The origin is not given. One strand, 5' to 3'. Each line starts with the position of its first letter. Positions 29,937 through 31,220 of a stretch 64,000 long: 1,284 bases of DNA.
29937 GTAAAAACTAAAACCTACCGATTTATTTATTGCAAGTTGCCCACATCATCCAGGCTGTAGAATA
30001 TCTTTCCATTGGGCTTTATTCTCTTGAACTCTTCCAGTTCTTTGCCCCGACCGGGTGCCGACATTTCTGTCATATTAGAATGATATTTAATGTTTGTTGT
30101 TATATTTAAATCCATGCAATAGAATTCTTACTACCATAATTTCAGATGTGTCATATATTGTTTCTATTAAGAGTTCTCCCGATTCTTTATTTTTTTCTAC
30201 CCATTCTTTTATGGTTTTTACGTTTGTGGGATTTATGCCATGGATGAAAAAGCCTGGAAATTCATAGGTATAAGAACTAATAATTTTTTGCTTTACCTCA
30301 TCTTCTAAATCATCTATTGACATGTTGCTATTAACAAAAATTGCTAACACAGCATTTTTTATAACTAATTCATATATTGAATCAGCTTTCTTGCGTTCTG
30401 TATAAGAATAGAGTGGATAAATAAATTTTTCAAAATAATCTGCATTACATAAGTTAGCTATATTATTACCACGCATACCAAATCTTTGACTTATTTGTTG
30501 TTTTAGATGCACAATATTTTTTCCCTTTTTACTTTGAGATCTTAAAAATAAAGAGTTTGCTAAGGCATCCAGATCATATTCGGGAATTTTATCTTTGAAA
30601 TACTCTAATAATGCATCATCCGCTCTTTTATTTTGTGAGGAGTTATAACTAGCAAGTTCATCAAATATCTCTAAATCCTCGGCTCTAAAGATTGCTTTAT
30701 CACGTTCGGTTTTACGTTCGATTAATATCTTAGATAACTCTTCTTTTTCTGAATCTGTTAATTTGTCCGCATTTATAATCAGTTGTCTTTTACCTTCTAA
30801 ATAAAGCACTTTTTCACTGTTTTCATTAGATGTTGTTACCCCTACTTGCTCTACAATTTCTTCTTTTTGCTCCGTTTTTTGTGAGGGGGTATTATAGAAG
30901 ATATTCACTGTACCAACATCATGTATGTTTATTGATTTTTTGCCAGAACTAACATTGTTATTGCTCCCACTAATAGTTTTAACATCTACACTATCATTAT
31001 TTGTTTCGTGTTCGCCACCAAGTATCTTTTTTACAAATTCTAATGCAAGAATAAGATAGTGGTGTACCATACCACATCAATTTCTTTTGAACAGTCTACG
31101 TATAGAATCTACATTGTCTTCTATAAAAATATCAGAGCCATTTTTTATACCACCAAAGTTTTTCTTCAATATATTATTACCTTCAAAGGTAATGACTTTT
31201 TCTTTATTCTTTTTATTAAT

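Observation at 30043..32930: Small AT-rich integrated element at tRNA-Glu with intact integrase and 13-bp att direct repeat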

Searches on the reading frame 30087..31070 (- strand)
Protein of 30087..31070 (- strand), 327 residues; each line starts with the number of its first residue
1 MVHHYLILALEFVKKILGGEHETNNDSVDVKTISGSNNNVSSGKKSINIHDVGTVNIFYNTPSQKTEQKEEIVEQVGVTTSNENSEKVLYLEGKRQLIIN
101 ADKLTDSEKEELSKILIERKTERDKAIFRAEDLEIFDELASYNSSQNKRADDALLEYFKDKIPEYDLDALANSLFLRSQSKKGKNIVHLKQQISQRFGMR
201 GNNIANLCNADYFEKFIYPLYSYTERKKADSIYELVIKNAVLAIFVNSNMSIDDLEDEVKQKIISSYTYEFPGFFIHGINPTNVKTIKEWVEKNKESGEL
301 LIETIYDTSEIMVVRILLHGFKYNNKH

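Call 8: search_protein_families(library=pfam, proteins=[window:30087-31070:-], max_evalue=0.01)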
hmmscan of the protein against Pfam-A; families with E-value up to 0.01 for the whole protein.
window:30087-31070:- (327 aa): 0 families

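Call 16: find_encoding_contigs(protein=window:30087-31070:-, flank=10000, max_places=10)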
Protein window:30087-31070:- (327 aa): 4 contigs read that carry it; 2 places shown.
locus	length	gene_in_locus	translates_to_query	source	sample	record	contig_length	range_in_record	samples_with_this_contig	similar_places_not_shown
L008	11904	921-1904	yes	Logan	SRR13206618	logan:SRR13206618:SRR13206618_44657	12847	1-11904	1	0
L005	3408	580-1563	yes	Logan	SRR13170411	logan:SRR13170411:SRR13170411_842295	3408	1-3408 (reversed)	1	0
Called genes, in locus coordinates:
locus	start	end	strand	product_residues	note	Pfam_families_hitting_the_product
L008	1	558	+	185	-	?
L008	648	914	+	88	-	-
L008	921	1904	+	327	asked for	-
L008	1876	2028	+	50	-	-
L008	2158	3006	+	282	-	-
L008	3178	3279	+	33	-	-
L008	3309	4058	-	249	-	PF26317:CntK_N (weak)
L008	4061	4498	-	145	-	PF00583:Acetyltransf_1, PF13508:Acetyltransf_7 (weak)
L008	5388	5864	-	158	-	-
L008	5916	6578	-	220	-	-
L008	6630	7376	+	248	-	-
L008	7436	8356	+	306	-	PF02355:SecD_SecF_C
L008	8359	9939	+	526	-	PF02355:SecD_SecF_C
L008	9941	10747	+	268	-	-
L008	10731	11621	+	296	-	-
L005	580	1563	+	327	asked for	-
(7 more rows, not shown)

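Call 25: find_homologous_proteins(query=window:30087-31070:-)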
Query window:30087-31070:- (327 aa): 1 proteins with E <= 0.001 among 2556 candidates.
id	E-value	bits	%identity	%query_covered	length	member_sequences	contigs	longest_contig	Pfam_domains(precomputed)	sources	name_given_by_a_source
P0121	3.1e-207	705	100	100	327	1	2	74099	-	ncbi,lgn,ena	-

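Call 26: search_protein_families(library=padloc, proteins=[window:30087-31070:-], max_evalue=0.01)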
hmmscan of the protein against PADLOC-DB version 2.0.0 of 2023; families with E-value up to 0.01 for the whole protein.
window:30087-31070:- (327 aa): 0 families

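Call 38: predict_structure(protein=window:30087-31070:-)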
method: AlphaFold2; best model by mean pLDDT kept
length: 327 residues; sequences in the alignment: 1
mean_pLDDT: 47.7   pTM: 0.33
mean pLDDT of the five models: 47.7, 39.0, 35.3, 33.7, 32.4
residues with pLDDT >= 90: 1; 70-90: 27; 50-70: 93; < 50: 206
segments of 3 or more residues with pLDDT < 50: 1-54, 58-66, 81-83, 92-94, 120-241, 266-270, 320-327
pLDDT, mean of each block of 10 residues (from residue 1): 36 38 34 30 38 47 48 57 53 51 65 56 33 37 39 43 38 35 40 38 34 39 41 41 56 74 52 60 79 73 68 63 34
secondary structure, 60 per line:
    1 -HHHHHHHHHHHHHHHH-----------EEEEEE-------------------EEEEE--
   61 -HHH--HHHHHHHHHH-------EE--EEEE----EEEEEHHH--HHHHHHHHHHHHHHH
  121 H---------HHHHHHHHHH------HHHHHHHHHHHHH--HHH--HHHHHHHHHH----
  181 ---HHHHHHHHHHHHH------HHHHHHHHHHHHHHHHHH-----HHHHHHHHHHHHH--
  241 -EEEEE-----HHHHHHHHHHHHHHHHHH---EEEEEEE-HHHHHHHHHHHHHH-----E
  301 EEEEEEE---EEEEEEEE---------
elements in order: H2-17 E29-34 E54-58 H67-76 E88-91 E96-100 H106-121 H131-140 H147-159 H167-176 H184-196 H203-220 H226-238 E242-246 H252-269 E273-279 H281-294 E300-307 E311-318

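Call 39: search_protein_representatives(protein=window:30087-31070:-)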
Query: 327 residues. Proteins with E-value up to 0.001 (for the whole library): 495; up to 1e-10: 365; up to 1e-30: 13. The best 150 are listed.
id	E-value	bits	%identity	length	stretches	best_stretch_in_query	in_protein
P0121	9.8e-208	704.9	100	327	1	1-327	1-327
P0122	8.2e-42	160.1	39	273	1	82-319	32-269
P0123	2.0e-38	149.0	37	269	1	83-318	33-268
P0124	2.4e-36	142.2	37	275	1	53-317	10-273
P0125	2.3e-34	135.7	33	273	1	90-317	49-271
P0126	1.7e-33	132.8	38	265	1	81-317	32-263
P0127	1.8e-33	132.7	38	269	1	87-318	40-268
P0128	8.8e-33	130.5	37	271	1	79-318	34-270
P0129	1.1e-32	130.2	36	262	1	80-318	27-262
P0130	2.4e-32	129.1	35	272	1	88-318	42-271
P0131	4.1e-32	128.3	35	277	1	87-318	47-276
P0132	5.9e-32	127.8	37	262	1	80-314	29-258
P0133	6.0e-31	124.5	33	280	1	86-317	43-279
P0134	1.7e-30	123.0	38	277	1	120-318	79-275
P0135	2.0e-30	122.8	35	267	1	89-315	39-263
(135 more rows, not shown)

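Call 41: search_protein_families(library=pfam, alignment_id=A1, max_evalue=0.01)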
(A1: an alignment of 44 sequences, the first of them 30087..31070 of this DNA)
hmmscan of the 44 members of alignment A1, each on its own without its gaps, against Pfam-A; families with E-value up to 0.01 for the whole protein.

A. member 1, window:30087-31070:- (327 aa): 0 families

B. families by the number of members that match (of 44 scanned): 6 families
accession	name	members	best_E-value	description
PF12162.13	STAT1_TAZ2bind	1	4.7e-05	STAT1 TAZ2 binding domain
PF19715.4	DUF6210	1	0.00091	Family of unknown function (DUF6210)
PF20300.4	prok_STING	1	0.0015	Prokaryotic STING domain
PF04055.27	Radical_SAM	1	0.0023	Radical SAM superfamily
PF00676.26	E1_dh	1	0.0077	Dehydrogenase E1 component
PF16187.10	Peptidase_M16_M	1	0.0079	Middle or third domain of peptidase_M16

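Call 42: search_solved_structures(query=A1, max_evalue=1)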
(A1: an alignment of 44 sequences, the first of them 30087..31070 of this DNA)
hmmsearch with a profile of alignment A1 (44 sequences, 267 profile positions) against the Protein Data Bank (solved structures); distinct sequences matched with E-value up to 1: 1.
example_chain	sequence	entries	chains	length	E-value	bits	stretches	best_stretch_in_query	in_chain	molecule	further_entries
1eh1_A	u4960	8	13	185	0.7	12.6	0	40-96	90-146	RIBOSOME RECYCLING FACTOR | Ribosome-recycling factor | 50S ribosomal protein RRF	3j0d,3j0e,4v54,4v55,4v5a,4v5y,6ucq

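Call 46: search_protein_families(library=ncbifam, alignment_id=A1, max_evalue=0.01)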
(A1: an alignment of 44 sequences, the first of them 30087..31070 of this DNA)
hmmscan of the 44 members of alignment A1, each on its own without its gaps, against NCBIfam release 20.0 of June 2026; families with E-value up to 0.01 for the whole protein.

A. member 1, window:30087-31070:- (327 aa): 0 families

B. families by the number of members that match (of 44 scanned): 7 families
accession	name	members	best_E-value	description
NF003103.0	PRK04023.1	1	0.00045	DNA polymerase II large subunit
TIGR03436.1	acidobact_VWFA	1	0.0018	VWA domain-containing protein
NF010355.0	PRK13783.1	1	0.0033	adenylosuccinate synthase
TIGR01672.1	AphA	1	0.0039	acid phosphatase AphA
NF011302.0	PRK14714.1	1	0.0044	DNA-directed DNA polymerase II large subunit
NF041236.1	CAS_III-E_sigma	1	0.005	type III-E CRISPR-associated RpoE-like sigma factor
NF003337.0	PRK04342.1-6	1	0.0063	DNA topoisomerase IV subunit A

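Call 47: list_cluster_members(proteins=[P0122, P0123, P0124, P0125, P0126, P0127, P0128, P0129, P0130, P0133])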
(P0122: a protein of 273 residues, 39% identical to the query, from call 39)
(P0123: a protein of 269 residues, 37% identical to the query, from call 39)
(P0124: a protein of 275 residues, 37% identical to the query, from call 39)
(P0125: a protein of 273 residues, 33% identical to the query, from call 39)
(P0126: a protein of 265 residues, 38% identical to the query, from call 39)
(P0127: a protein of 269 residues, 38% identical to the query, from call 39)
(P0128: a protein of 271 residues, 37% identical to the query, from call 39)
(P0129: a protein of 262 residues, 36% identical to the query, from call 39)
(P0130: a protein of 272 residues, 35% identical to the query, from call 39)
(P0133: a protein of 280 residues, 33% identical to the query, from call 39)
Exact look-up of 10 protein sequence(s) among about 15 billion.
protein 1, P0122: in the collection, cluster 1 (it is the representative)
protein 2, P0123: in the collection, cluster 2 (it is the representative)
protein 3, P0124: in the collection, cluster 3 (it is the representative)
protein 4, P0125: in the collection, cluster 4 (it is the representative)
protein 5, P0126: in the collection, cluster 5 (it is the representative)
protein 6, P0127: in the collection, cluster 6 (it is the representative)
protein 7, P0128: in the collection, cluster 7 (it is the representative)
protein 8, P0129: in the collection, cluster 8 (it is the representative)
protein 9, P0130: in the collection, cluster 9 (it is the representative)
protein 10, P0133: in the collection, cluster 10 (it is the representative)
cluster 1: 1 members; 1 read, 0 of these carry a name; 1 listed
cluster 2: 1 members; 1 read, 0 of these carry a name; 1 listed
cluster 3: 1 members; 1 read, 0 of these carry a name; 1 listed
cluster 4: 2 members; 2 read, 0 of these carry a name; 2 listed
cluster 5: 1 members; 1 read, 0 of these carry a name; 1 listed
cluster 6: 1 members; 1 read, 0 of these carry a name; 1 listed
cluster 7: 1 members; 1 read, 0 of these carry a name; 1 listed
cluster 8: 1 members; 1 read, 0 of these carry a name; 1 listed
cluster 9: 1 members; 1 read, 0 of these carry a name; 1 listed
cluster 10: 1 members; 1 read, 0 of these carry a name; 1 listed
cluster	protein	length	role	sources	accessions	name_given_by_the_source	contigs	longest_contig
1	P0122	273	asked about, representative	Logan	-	-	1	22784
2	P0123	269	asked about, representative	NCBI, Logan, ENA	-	-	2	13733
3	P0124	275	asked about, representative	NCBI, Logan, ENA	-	-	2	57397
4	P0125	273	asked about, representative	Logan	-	-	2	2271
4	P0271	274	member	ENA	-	-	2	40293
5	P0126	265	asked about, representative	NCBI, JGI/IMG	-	-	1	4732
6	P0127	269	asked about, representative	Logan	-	-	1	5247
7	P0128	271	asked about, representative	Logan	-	-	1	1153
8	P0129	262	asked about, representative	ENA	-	-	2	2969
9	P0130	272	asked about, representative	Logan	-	-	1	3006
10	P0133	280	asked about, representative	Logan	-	-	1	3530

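Call 48: find_encoding_contigs(protein=P0124, flank=6000, max_places=3)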
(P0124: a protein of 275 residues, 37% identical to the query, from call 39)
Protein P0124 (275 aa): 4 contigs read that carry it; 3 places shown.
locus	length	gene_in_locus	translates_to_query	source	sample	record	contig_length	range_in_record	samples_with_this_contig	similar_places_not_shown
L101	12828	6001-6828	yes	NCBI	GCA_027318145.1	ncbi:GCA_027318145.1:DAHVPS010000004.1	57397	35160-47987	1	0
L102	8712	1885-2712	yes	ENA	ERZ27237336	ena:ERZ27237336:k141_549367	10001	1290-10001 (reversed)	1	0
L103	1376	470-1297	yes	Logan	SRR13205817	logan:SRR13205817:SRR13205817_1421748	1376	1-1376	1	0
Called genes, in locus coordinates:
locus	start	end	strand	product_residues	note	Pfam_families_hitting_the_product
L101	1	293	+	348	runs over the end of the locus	-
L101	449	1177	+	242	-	PF01527:HTH_Tnp_1 (faint), PF02796:HTH_7 (faint), PF13384:HTH_23 (weak), PF13542:HTH_Tnp_ISL3 (faint), PF01381:HTH_3 (faint), PF04218:CENP-B_N (faint), PF06056:Terminase_5 (faint), PF13518:HTH_28 (faint), +2 more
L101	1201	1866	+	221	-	-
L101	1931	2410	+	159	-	-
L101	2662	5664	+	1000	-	-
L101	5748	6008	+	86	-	-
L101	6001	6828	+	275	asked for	-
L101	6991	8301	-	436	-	-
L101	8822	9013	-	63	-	PF01194:RNA_pol_N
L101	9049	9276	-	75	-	PF01037:AsnC_trans_reg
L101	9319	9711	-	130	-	PF21485:IF5A-like_N, PF01287:eIF-5a (weak)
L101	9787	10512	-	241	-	PF23023:Anti-Pycsar_Apyc1, PF00753:Lactamase_B, PF12706:Lactamase_B_2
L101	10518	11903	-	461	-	PF00083:Sugar_tr, PF07690:MFS_1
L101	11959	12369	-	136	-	-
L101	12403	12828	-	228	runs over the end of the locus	-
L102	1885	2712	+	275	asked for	-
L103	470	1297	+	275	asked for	-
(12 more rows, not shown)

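Call 49: find_encoding_contigs(protein=P0122, flank=6000, max_places=3)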
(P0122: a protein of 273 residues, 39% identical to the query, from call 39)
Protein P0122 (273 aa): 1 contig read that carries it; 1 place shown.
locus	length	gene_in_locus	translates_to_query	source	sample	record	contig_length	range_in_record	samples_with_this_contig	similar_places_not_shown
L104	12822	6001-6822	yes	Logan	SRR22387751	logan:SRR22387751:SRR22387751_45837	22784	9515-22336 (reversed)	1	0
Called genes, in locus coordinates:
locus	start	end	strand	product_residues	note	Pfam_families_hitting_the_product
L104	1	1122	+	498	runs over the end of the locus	PF12161:HsdM_N, PF02384:N6_Mtase, PF01170:UPF0020 (faint), PF05175:MTS (weak), PF07669:Eco57I (weak)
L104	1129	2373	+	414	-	PF01420:Methylase_S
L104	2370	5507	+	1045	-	PF04313:HSDR_N, PF04851:ResIII, PF18766:SWI2_SNF2, PF22679:T1R_D3-like, PF11867:T1RH-like_C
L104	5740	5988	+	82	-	-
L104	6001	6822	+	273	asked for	-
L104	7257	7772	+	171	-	-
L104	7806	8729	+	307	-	PF03144:GTP_EFTU_D2 (weak)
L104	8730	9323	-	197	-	PF08551:DUF1751 (weak), PF01694:Rhomboid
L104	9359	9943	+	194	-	-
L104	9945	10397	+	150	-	PF18894:PhageMetallopep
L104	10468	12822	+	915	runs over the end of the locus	PF00270:DEAD, PF04851:ResIII, PF00271:Helicase_C, PF19306:WHD_Lhr, PF08494:DEAD_assoc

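Call 51: predict_structure(alignment_id=A2)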
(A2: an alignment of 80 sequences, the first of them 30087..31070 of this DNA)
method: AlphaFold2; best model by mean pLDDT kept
length: 327 residues; sequences in the alignment: 80
mean_pLDDT: 85.4   pTM: 0.76
mean pLDDT of the five models: 85.4, 83.7, 83.2, 82.6, 80.7
residues with pLDDT >= 90: 185; 70-90: 79; 50-70: 56; < 50: 7
segments of 3 or more residues with pLDDT < 50: 1-5
pLDDT, mean of each block of 10 residues (from residue 1): 49 68 65 62 75 84 64 63 75 87 91 85 73 88 95 98 98 97 94 96 97 97 97 94 96 97 92 95 98 92 96 92 58
secondary structure, 60 per line:
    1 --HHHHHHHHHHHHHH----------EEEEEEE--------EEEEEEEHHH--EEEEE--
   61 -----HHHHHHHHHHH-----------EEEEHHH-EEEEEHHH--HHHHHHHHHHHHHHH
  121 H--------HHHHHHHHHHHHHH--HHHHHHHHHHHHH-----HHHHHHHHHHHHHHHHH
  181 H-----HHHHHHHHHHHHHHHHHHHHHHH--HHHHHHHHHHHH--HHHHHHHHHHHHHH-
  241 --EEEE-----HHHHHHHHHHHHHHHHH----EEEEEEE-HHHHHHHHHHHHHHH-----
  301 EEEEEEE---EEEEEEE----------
elements in order: H3-16 E27-33 E42-48 E54-58 H66-76 E88-91 E96-100 H106-121 H130-143 H146-158 H164-181 H187-209 H212-223 H226-239 E243-246 H252-268 E273-279 H281-295 E301-307 E311-317

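Call 55: fold_search(model_id=the predicted structure, library=pdb)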
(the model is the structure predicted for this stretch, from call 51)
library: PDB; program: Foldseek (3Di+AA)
matches with E <= 10: 566; with E <= 0.001: 0
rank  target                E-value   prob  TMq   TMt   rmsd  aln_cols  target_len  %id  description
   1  6e52_B                4.0e-03  0.21  0.10  0.13  23.4       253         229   14  Chimeric structure of Saccharomyces cerevisiae GCN4 leucine zipper fused to Staphylococcus aureus AgrC cytoplasmic his (released 2019-02-27)
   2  3iab_B                6.3e-03  1.00  0.21  0.61   6.6        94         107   14  Crystal structure of RNase P /RNase MRP proteins Pop6, Pop7 in a complex with the P3 domain of RNase MRP RNA (released 2010-01-26)
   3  8xap_B                7.5e-03  0.94  0.13  0.36   7.1        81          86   17  Thermostable and acid-tolerant DNA-binding protein (released 2024-12-11)
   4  8xap_C                1.4e-02  0.90  0.13  0.38   7.2        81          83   17  Thermostable and acid-tolerant DNA-binding protein (released 2024-12-11)
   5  6agb_G                1.8e-02  1.00  0.19  0.48   9.9       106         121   14  Cryo-EM structure of yeast Ribonuclease P (released 2018-10-17)
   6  6w6v_G                2.4e-02  1.00  0.21  0.51  10.1       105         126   13  Structure of yeast RNase MRP holoenzyme (released 2020-07-15)
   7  8xap_A                2.4e-02  0.97  0.16  0.47   4.7        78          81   17  Thermostable and acid-tolerant DNA-binding protein (released 2024-12-11)
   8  9swn_F                4.3e-02  1.00  0.21  0.54   9.6       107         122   12  Cryo-EM structure of yeast telomerase holoenzyme (released 2026-04-08)
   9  4pca_A                4.5e-02  0.23  0.16  0.21  12.3       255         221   10  X-ray crystal structure of an O-methyltransferase from Anaplasma phagocytophilum bound to SAH and Manganese (released 2014-06-18)
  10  9a7h_B                4.8e-02  0.96  0.15  0.47   7.0        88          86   12  Integrative model of YUND-SP5S by crosslinking MS and deep learning (released 2024-09-18)
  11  6e95_A                6.0e-02  0.13  0.11  0.14  24.0       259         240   12  Chimeric structure of Saccharomyces cerevisiae GCN4 leucine zipper fused to Staphylococcus aureus AgrC cytoplasmic his (released 2019-02-27)
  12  6e52_A                6.4e-02  0.12  0.11  0.14  23.9       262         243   11  Chimeric structure of Saccharomyces cerevisiae GCN4 leucine zipper fused to Staphylococcus aureus AgrC cytoplasmic his (released 2019-02-27)
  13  2a2y_MODEL_1_A        7.1e-02  0.84  0.15  0.42   6.2        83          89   11  NMR Structue of Sso10b2 from Sulfolobus solfataricus (released 2005-11-08)
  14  4rpa_A                9.5e-02  0.20  0.13  0.13  15.9       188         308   11  Crystal structure of inorganic pyrophosphatase from Staphylococcus aureus in complex with Mn2+ (released 2015-01-21)
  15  2ek0_A                1.0e-01  0.99  0.17  0.56   6.0        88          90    9  Stage V Sporolation Protein S (SPOVS) from Thermus thermophilus Zinc form (released 2007-09-25)
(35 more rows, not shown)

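Call 57: search_protein_families(library=phrogs, proteins=[window:30087-31070:-, P0122, P0124, L101:5748-6008:+, L104:5740-5988:+], max_evalue=0.01)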
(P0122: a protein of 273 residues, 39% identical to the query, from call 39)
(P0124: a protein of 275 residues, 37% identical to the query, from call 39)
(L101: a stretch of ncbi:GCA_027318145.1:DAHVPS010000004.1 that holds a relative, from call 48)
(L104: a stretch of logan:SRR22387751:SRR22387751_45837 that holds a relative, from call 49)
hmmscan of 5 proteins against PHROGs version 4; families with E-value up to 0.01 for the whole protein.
window:30087-31070:- (327 aa): 0 families

P0122 (273 aa): 1 family
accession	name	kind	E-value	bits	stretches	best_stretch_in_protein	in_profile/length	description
phrog_7284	-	unknown function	7.3e-05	23.5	0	197-220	15-38/90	-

P0124 (275 aa): 0 families

L101:5748-6008:+ (86 aa): 0 families

L104:5740-5988:+ (82 aa): 0 families

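Call 61: fold_search(model_id=the predicted structure, library=viral)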
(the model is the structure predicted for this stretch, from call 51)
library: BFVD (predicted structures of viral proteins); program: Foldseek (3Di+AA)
matches with E <= 10: 859; with E <= 0.001: 0
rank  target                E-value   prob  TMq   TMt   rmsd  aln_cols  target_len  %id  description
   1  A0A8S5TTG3            8.7e-03  0.60  0.22  0.21  16.9       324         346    9  Uncharacterized protein [Siphoviridae sp. ct5jB2]
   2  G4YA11                9.7e-03  0.89  0.19  0.24  14.1       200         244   12  (no name in the UniProt tables at hand)
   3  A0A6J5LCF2            1.4e-02  0.94  0.16  0.14   5.5        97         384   18  Methyltransferase domain containing protein [uncultured Caudovirales phage]
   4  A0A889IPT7            1.5e-02  1.00  0.19  0.59   2.6        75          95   11  (no name in the UniProt tables at hand)
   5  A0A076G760            1.8e-02  1.00  0.19  0.51   6.5        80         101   12  Uncharacterized protein [Bacillus phage Bobb]
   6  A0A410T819            2.1e-02  0.99  0.17  0.41   4.2        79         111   13  Methyltransferase [Mycobacterium phage Henu3]
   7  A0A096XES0            2.7e-02  0.23  0.13  0.09  19.0       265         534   14  Phage MuF C-terminal domain-containing protein [Escherichia phage phi191]
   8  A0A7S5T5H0            2.8e-02  1.00  0.19  0.58   3.0        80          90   10  (no name in the UniProt tables at hand)
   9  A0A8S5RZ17            5.6e-02  0.98  0.19  0.33   9.6       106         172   14  Translation initiation factor IF-3 [Myoviridae sp. ctNQV2]
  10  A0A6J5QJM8            6.3e-02  0.97  0.16  0.35   6.8        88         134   11  SpoVS Stage V sporulation protein SpoVS [uncultured Caudovirales phage]
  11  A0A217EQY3            7.4e-02  0.99  0.19  0.41   5.0        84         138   15  Uncharacterized protein [Bacillus phage vB_BsuM-Goe3]
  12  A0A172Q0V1            7.8e-02  0.99  0.20  0.47   4.0        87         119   11  Uncharacterized protein [Acinetobacter phage vB_AbaM_ME3]
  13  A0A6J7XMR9            7.8e-02  0.60  0.16  0.27  11.3       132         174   14  Methyltransferase domain containing protein [uncultured Caudovirales phage]
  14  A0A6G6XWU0            9.3e-02  1.00  0.19  0.69   2.9        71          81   17  (no name in the UniProt tables at hand)
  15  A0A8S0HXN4            9.3e-02  0.47  0.16  0.22  10.9       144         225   11  (no name in the UniProt tables at hand)
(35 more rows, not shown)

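Call 85: find_related_loci(query=A2, collection=viral_contigs, flank=6000)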
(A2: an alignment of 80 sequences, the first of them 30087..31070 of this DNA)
Query A2 (327 aa) in viral_contigs; peptide patterns used: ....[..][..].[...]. (x = any residue, [..] = any of these).
14 stretches matched a pattern, but none encodes a relative of the query by tblastn (E <= 1e-3).

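Call 103: find_homologous_proteins(query=A2, max_evalue=0.00001)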
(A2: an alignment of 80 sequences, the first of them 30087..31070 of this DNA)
Query A2 (80 sequences) (327 aa, profile of the alignment): 5 proteins with E <= 0.00001 among 8000 candidates.
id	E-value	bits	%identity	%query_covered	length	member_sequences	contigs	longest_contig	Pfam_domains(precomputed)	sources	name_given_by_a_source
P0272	1.2e-85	305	36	73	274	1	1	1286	-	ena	-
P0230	1.9e-70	255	27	67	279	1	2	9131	-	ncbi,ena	-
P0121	6.0e-70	254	100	100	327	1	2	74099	-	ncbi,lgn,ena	-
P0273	2.9e-65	238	38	47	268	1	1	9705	-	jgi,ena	-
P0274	2.9e-45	173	27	60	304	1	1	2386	-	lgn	-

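Call 104: search_dna_similar(query=window:30087-31070:-, collection=plasmids, mode=protein, max_evalue=0.001, max_rows=15)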
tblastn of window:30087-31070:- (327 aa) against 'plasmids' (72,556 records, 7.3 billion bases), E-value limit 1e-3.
No match.

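Call 105: search_dna_similar(query=window:30087-31070:-, collection=phages, mode=protein, max_evalue=0.001, max_rows=15)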
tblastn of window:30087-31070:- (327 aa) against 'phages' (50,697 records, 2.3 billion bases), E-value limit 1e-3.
No match.
